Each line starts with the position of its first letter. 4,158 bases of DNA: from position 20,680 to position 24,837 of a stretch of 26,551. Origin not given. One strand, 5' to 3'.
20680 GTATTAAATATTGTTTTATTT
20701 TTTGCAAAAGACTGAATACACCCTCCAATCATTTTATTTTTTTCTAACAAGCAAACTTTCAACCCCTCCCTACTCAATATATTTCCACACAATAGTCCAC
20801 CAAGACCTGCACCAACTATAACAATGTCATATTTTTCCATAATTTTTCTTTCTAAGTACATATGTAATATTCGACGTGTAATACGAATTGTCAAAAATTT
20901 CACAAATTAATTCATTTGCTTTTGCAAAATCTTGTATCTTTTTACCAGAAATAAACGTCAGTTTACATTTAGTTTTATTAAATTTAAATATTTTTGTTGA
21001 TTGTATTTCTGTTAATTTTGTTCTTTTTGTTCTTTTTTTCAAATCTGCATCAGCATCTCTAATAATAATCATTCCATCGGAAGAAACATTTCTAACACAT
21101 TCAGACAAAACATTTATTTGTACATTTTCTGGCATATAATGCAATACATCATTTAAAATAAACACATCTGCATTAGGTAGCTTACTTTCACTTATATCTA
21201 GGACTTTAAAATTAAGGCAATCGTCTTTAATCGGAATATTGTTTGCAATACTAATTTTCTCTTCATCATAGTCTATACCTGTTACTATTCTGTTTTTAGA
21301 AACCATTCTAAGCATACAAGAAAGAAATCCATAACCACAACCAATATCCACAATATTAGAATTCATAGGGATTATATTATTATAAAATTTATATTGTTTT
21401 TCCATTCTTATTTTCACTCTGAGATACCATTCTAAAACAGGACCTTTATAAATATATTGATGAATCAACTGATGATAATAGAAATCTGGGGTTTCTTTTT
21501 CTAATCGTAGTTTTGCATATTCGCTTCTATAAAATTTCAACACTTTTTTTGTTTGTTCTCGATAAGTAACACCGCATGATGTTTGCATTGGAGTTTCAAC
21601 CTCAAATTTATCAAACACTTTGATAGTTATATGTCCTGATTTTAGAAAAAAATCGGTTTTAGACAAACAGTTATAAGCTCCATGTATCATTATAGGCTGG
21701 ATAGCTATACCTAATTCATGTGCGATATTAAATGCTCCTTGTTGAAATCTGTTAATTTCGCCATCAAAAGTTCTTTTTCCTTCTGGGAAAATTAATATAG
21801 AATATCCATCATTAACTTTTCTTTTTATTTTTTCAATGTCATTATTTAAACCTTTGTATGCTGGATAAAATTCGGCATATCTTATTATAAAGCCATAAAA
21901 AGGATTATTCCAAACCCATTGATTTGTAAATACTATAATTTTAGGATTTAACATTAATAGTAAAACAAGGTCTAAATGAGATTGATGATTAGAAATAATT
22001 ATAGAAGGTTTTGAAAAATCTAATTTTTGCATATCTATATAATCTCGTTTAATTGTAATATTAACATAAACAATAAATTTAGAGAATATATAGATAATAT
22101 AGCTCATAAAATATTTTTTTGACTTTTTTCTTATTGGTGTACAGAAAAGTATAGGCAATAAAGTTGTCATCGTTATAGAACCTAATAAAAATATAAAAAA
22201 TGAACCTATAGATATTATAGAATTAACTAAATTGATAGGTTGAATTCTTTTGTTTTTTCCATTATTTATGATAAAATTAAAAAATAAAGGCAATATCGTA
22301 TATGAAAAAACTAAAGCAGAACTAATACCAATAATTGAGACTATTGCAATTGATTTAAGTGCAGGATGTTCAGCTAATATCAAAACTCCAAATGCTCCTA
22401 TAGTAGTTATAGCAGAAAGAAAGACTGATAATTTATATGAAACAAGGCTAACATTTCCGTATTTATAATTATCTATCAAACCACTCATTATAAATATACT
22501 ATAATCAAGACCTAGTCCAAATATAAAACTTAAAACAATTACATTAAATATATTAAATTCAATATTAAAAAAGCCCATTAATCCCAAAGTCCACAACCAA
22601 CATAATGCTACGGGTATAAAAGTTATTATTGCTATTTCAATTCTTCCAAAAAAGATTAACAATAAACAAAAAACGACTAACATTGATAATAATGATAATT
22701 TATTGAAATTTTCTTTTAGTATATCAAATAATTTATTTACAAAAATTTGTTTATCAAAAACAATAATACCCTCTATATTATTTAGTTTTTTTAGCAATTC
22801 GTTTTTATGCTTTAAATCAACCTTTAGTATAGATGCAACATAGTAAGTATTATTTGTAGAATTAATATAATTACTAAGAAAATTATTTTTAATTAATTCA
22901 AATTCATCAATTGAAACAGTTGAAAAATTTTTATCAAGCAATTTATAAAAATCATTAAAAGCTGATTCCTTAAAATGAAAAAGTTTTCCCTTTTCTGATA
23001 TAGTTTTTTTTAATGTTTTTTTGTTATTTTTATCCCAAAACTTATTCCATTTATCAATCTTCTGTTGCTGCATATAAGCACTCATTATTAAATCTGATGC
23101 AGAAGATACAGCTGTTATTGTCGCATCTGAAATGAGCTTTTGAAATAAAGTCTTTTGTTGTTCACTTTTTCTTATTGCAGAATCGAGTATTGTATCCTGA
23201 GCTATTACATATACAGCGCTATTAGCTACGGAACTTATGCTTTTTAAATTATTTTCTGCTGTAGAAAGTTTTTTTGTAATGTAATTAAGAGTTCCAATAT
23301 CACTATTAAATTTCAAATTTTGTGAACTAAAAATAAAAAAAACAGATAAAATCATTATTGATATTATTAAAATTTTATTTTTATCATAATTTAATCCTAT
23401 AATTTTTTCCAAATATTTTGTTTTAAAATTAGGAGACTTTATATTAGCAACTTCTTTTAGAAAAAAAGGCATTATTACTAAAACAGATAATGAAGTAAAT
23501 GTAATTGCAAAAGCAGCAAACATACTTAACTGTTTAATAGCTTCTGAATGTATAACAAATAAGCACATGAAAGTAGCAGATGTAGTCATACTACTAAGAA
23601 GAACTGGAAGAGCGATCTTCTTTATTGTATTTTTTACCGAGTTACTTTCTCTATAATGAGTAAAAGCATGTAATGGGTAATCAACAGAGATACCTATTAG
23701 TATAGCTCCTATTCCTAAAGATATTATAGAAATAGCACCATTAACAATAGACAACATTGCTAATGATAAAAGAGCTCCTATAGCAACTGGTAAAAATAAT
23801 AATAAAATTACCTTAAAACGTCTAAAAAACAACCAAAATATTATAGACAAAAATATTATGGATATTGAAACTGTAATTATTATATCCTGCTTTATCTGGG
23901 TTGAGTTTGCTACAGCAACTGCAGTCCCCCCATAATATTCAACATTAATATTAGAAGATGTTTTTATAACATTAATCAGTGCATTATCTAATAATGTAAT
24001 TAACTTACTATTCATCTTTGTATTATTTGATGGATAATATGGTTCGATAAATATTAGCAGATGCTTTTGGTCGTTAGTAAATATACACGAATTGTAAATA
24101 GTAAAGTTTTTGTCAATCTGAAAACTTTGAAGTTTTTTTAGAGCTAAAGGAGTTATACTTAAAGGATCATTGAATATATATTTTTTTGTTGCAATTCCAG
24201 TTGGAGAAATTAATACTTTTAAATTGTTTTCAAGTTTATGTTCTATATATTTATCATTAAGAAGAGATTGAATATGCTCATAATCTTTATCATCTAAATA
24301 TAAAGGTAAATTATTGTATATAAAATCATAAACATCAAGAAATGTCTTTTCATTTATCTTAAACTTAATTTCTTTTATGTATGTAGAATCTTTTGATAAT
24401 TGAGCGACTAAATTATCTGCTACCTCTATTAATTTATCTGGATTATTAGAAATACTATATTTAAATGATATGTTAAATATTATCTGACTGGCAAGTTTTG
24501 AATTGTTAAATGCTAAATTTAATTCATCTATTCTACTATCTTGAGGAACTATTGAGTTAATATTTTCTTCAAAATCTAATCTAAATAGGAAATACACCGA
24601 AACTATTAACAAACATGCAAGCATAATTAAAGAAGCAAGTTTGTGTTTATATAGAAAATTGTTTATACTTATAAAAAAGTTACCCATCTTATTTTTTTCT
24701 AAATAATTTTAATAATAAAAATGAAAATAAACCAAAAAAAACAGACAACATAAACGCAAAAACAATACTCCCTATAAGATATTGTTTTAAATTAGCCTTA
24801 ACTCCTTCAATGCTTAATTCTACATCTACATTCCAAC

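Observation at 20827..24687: A single 1286-aa polypeptide fusing an MMPL/RND-like exporter, an HX4D lysophospholipid acyltransferase and a SAM methyltransferase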

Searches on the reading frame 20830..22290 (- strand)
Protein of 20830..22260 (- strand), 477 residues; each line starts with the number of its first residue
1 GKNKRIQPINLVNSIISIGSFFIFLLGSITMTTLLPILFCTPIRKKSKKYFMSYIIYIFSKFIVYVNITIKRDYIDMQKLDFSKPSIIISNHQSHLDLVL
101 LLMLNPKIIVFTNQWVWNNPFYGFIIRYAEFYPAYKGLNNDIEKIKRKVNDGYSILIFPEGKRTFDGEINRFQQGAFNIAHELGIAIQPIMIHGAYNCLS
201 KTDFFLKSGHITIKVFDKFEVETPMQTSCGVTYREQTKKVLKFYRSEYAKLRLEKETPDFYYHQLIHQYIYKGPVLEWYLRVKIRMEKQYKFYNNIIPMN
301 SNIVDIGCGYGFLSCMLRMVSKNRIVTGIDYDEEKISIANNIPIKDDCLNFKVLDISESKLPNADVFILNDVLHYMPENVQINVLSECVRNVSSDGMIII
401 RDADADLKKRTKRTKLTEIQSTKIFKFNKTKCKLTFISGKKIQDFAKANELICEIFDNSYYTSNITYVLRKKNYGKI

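Call 54: predict_structure(alignment_id=A3)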
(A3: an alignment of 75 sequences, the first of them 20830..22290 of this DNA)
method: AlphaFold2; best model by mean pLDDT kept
length: 487 residues; sequences in the alignment: 75
mean_pLDDT: 94.2   pTM: 0.90
mean pLDDT of the five models: 94.2, 93.5, 93.2, 92.4, 91.9
residues with pLDDT >= 90: 425; 70-90: 58; 50-70: 3; < 50: 1
segments of 3 or more residues with pLDDT < 50: none
pLDDT, mean of each block of 10 residues (from residue 1): 89 91 94 95 95 95 97 95 98 97 92 98 93 94 88 93 95 89 95 97 95 92 98 92 96 97 97 96 93 95 97 98 98 98 97 95 96 98 96 98 97 94 89 83 93 98 94 95 66
secondary structure, 60 per line:
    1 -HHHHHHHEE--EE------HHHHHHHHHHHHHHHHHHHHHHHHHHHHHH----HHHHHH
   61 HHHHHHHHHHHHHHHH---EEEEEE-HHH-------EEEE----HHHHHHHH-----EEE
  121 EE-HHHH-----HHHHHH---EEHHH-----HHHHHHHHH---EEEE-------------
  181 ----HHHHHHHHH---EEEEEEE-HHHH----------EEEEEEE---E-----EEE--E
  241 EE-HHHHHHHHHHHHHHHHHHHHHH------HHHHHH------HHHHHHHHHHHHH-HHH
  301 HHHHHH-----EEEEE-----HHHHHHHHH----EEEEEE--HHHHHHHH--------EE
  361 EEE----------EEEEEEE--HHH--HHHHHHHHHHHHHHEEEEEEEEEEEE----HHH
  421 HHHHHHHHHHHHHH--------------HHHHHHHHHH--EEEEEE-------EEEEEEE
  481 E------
elements in order: H2-8 H21-50 H55-76 E80-85 E97-100 H105-112 E118-122 H124-127 H133-138 H152-160 E164-167 H185-193 E197-203 H205-208 E219-225 E235-237 E240-242 H244-265 H272-277 H284-296 H298-306 E312-316 H322-330 E335-340 H343-350 E359-363 E374-380 H388-401 E402-413 H418-434 H449-458 E461-466 E474-481

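Call 57: fold_search(model_id=the predicted structure, library=pdb)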
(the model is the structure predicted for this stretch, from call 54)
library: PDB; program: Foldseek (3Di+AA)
matches with E <= 10: 1955; with E <= 0.001: 1397
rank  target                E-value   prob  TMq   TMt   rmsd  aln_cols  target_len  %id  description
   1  3dtn_A                1.1e-11  1.00  0.32  0.66   6.5       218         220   14  Crystal structure of putative Methyltransferase-MM_2633 from Methanosarcina mazei . (released 2008-09-09)
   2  5kym_B                1.6e-11  1.00  0.41  0.81   3.4       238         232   20  Crystal Structure of the 1-acyl-sn-glycerophosphate (LPA) acyltransferase, PlsC, from Thermotoga maritima (released 2017-07-26)
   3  3dtn_B                2.1e-11  1.00  0.33  0.70   4.0       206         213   16  Crystal structure of putative Methyltransferase-MM_2633 from Methanosarcina mazei . (released 2008-09-09)
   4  5kym_A                4.8e-11  1.00  0.43  0.82   3.1       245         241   20  Crystal Structure of the 1-acyl-sn-glycerophosphate (LPA) acyltransferase, PlsC, from Thermotoga maritima (released 2017-07-26)
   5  9fd3                  1.2e-10  1.00  0.33  0.70   4.0       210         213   13  CysG(N-16)-D190N mutant in complex with SAH from Kitasatospora cystarginea (released 2024-08-21)
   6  9fcu_A                2.1e-10  1.00  0.31  0.65   4.0       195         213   15  CysG(N-16)-H121A mutant in complex with SAH from Kitasatospora cystarginea (released 2024-08-21)
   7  8tjj_D                2.2e-10  1.00  0.33  0.47   5.4       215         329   14  SAM-dependent methyltransferase RedM bound to SAM (released 2023-12-13)
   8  9fcq                  3.6e-10  1.00  0.32  0.69   4.0       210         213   15  CysG(N-16)-H122A mutant in complex with SAH from Kitasatospora cystarginea (released 2024-08-21)
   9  9fcy_A                3.8e-10  1.00  0.30  0.65   8.1       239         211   13  CysG(N-16)-R21K mutant in complex with SAH from Kitasatospora cystarginea (released 2024-08-21)
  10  9fcl                  4.2e-10  1.00  0.32  0.69   3.9       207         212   14  CysG(N-16) in complex with SAM from Kitasatospora cystarginea (released 2024-08-21)
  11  1tw2_A                4.2e-10  1.00  0.29  0.41  13.6       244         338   14  Crystal structure of Carminomycin-4-O-methyltransferase (DnrK) in complex with S-adenosyl-L-homocystein (SAH) and 4-me (released 2004-09-14)
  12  4a6d                  4.2e-10  1.00  0.32  0.44  17.4       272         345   14  Crystal structure of human N-acetylserotonin methyltransferase (ASMT) in complex with SAM (released 2012-11-07)
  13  9fcs_A                4.7e-10  1.00  0.32  0.70   4.0       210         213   15  CysG(N-16)-H122N mutant in complex with SAH from Kitasatospora cystarginea (released 2024-08-21)
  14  9g0k_A                5.9e-10  1.00  0.30  0.65   4.0       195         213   15  CysG(N-16) in complex with SAH (metal free, cocrystallization in presence of EDTA) from Kitasatospora cystarginea (released 2024-07-17)
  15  8tjj_B                5.9e-10  1.00  0.33  0.48  11.9       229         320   13  SAM-dependent methyltransferase RedM bound to SAM (released 2023-12-13)
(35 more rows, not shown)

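Call 81: search_protein_representatives(protein=window:20830-22260:-)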
Query: 477 residues. Proteins with E-value up to 0.001 (for the whole library): 11977; up to 1e-10: 1676; up to 1e-30: 490. The best 150 are listed.
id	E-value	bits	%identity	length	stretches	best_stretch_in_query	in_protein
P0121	1.1e-179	614.4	58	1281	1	3-473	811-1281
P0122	4.0e-175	599.4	58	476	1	5-470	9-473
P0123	3.2e-161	553.6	51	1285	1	4-472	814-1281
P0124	3.5e-152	523.8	52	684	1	3-472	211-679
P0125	2.3e-150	517.8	51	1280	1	3-472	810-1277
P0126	1.6e-147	508.4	49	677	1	4-471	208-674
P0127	4.5e-142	490.4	58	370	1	103-471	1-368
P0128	6.1e-136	470.2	47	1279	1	11-471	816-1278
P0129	9.1e-129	446.6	45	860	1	3-473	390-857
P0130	1.7e-127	442.4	43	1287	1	2-473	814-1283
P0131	1.2e-125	436.2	45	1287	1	5-472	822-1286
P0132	8.8e-122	423.5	45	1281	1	3-471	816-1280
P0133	9.9e-122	423.4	47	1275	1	3-471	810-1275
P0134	1.4e-121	422.9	45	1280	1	3-469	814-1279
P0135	1.1e-120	419.9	42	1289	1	16-472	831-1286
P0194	1.0e-103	364.0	39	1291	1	3-472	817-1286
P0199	3.5e-103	362.2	40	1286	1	7-471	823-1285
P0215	5.0e-99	348.5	39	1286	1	3-471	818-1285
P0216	1.2e-98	347.3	39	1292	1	40-471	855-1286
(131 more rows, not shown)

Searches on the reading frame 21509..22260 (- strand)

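Call 45: search_solved_structures(query=window:21509-22260:-, max_evalue=0.01, show_alignments=1)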
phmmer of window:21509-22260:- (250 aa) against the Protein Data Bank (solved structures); distinct sequences matched with E-value up to 0.01: 1.
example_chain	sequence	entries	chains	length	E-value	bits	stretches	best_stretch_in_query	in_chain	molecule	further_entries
5kym_A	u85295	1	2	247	1.7e-11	47.3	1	39-219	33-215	1-acyl-sn-glycerol-3-phosphate acyltransferase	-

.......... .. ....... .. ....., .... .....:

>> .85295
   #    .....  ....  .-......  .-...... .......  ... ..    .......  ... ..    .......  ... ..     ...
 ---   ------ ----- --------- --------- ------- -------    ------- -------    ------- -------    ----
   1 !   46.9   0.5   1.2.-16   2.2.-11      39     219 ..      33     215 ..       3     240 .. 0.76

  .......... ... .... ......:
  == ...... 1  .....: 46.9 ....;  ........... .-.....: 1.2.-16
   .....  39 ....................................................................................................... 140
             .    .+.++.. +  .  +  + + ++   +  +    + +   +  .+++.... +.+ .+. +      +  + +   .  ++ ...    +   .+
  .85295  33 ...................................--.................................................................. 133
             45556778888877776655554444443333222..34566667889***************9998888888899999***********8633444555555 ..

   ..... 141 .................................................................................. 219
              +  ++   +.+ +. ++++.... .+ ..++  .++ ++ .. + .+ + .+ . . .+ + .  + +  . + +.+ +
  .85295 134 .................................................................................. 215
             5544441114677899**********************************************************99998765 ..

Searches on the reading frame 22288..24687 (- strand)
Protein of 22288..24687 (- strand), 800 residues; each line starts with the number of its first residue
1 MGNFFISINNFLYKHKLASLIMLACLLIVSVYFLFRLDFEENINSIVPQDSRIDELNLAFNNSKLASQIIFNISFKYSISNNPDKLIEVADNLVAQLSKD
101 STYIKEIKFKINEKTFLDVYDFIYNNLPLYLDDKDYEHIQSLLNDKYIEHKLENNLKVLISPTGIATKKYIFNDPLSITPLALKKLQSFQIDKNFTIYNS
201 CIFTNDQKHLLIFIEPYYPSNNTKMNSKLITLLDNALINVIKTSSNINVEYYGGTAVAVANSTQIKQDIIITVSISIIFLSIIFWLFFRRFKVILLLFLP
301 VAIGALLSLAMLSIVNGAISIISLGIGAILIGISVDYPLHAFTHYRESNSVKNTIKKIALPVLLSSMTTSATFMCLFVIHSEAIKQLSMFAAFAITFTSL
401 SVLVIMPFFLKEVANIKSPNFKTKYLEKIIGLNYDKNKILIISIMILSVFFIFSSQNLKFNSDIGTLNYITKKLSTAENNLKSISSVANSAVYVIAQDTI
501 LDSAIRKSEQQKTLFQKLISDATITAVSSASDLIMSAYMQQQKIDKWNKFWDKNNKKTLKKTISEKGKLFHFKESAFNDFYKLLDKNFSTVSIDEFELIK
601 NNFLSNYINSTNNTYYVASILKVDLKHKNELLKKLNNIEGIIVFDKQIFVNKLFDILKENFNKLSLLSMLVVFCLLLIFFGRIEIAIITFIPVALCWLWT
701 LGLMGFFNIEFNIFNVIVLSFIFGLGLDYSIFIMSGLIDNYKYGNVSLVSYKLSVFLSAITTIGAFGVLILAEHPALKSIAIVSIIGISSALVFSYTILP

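Call 27: search_solved_structures(query=window:22288-24687:-, max_evalue=0.001, show_alignments=2)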
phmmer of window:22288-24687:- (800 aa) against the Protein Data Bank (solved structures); distinct sequences matched with E-value up to 0.001: 2.
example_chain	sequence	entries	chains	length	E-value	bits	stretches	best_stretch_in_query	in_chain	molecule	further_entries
6wu0_B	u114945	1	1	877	1.1e-12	50.7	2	270-421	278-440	Hopanoid biosynthesis associated RND transporter like protein HpnN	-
5khn_B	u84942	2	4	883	8.5e-12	47.8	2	269-411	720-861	RND transporter | Putative RND superfamily efflux pump membrane protein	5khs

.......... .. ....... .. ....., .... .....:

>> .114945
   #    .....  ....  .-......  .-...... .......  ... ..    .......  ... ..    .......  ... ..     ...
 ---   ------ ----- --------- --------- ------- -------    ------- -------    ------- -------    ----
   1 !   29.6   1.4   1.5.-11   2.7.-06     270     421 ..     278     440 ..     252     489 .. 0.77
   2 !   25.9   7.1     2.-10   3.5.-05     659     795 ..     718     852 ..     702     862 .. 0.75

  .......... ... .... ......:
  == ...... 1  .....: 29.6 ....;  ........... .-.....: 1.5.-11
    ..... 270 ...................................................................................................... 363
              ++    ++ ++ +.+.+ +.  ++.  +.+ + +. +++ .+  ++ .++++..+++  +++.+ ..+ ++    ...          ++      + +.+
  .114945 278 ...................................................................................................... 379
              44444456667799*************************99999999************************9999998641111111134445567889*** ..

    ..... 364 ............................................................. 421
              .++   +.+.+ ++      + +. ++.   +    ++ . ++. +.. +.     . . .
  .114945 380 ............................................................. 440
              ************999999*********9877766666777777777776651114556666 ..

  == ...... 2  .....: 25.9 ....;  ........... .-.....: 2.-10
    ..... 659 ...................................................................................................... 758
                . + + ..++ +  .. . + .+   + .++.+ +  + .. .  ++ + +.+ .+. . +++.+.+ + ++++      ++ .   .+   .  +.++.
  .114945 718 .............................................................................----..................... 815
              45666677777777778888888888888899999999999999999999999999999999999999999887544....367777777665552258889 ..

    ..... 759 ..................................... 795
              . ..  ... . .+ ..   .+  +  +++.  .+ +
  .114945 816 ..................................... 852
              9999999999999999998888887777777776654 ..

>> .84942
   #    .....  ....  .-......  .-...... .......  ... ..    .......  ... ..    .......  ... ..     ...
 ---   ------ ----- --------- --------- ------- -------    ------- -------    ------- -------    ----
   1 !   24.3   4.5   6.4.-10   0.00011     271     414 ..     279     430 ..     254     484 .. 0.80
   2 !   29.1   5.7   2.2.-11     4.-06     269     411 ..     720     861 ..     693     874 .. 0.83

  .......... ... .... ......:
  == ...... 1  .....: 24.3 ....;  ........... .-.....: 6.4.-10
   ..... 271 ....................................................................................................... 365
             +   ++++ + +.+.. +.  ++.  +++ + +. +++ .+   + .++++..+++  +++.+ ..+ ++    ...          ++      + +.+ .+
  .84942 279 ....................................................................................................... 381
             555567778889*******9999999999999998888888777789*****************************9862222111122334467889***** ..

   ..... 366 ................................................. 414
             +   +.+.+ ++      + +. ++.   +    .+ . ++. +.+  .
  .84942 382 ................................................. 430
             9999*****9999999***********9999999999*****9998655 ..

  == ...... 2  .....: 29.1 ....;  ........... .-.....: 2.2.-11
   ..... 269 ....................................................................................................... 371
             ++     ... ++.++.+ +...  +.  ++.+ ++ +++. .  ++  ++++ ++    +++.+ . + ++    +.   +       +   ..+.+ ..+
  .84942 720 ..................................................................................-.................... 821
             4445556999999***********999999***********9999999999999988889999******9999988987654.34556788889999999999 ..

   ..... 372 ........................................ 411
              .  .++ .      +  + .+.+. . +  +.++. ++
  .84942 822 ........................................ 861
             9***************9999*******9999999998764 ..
